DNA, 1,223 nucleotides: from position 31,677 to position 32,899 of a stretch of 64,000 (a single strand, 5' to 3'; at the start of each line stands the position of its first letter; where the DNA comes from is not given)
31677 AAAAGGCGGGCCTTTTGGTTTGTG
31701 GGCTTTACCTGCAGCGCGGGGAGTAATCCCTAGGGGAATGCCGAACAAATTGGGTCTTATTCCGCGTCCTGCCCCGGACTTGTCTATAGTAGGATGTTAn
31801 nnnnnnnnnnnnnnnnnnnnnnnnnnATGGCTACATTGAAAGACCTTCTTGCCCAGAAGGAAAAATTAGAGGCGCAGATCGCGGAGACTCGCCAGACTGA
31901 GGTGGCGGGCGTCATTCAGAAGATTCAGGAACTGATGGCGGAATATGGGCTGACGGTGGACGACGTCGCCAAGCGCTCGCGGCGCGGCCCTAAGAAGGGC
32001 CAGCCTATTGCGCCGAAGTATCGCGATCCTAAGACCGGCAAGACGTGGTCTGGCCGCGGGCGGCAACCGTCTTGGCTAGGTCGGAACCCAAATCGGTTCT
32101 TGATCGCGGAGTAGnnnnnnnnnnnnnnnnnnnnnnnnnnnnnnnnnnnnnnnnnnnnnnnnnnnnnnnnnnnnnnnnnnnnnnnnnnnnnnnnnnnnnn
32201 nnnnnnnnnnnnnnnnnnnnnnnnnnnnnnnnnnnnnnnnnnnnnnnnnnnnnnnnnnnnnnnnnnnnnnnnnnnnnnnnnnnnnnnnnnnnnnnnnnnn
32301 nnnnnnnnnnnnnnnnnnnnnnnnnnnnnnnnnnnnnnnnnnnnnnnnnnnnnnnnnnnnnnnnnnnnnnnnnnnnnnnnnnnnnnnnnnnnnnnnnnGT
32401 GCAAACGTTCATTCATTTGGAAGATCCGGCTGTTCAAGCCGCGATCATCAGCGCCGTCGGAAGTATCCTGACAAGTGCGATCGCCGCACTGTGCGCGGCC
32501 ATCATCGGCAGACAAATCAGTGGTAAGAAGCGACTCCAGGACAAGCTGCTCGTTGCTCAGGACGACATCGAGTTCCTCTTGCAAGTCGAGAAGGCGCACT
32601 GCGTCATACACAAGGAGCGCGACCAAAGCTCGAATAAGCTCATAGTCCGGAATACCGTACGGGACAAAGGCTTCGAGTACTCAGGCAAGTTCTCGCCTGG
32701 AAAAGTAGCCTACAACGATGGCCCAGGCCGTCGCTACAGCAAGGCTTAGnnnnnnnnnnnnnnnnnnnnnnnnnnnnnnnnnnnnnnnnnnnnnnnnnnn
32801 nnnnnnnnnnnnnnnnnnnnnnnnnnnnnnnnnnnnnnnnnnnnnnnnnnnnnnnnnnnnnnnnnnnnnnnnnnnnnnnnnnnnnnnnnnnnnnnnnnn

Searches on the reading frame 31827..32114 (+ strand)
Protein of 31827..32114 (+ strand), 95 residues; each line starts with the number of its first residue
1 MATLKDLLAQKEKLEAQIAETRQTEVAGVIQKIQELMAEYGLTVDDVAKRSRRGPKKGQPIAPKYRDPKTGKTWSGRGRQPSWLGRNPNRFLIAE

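Call 4: search_protein_families(library=pfam, proteins=[window:31827-32114:+], max_evalue=0.1)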
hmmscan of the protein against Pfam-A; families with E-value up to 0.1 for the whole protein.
window:31827-32114:+ (95 aa): 4 families
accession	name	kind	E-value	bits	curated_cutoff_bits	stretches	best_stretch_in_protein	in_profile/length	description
PF00816.26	Histone_HNS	-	1.2e-12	47.8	25.6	1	63-93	1-38/38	H-NS histone C-terminal domain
PF22470.1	Histone_HNS_N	-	0.0041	17.4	24.5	1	3-49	32-77/79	H-NS histone-like proteins, N-terminal domain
PF25398.1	CUX1_N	-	0.018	15.5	27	1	5-53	38-86/116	CUX1-like, N-terminal tRNA-binding arm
PF04220.17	YihI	-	0.034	14.4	25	1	3-48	100-143/155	Der GTPase activator (YihI)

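Call 5: search_protein_families(library=padloc, proteins=[window:31827-32114:+], max_evalue=0.1)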
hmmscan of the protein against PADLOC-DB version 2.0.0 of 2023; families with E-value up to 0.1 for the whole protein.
window:31827-32114:+ (95 aa): 1 family
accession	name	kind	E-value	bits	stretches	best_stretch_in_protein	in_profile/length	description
PDLC01416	Cmr1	-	0.018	11.5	1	12-64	246-298/587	"CAS-III-B,CAS-III-C; effector_G7"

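Call 49: search_protein_families(library=ncbifam, proteins=[window:31827-32114:+], max_evalue=0.01)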
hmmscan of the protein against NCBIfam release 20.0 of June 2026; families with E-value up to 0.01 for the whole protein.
window:31827-32114:+ (95 aa): 1 family
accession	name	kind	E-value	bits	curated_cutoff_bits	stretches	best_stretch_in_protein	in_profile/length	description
NF007656.0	PRK10328.1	equivalog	0.00019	21.6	202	1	11-82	38-117/134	DNA-binding protein StpA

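Call 50: search_protein_families(library=phrogs, proteins=[window:31827-32114:+], max_evalue=0.01)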
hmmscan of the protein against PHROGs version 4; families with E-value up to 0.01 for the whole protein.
window:31827-32114:+ (95 aa): 2 families
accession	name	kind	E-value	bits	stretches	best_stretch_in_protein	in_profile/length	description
phrog_10171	-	unknown function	6.7e-26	92.3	1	1-93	30-128/129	-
phrog_421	-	unknown function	0.0036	17.8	1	19-56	21-59/241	unknown function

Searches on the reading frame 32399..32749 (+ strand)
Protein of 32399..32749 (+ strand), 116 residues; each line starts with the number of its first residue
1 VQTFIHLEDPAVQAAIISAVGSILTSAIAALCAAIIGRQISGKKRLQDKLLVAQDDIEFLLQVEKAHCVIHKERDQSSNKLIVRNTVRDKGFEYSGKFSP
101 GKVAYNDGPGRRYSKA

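Call 41: search_protein_families(library=pfam, proteins=[window:32399-32749:+], max_evalue=0.01)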
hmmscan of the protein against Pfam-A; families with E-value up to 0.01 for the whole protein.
window:32399-32749:+ (116 aa): 0 families
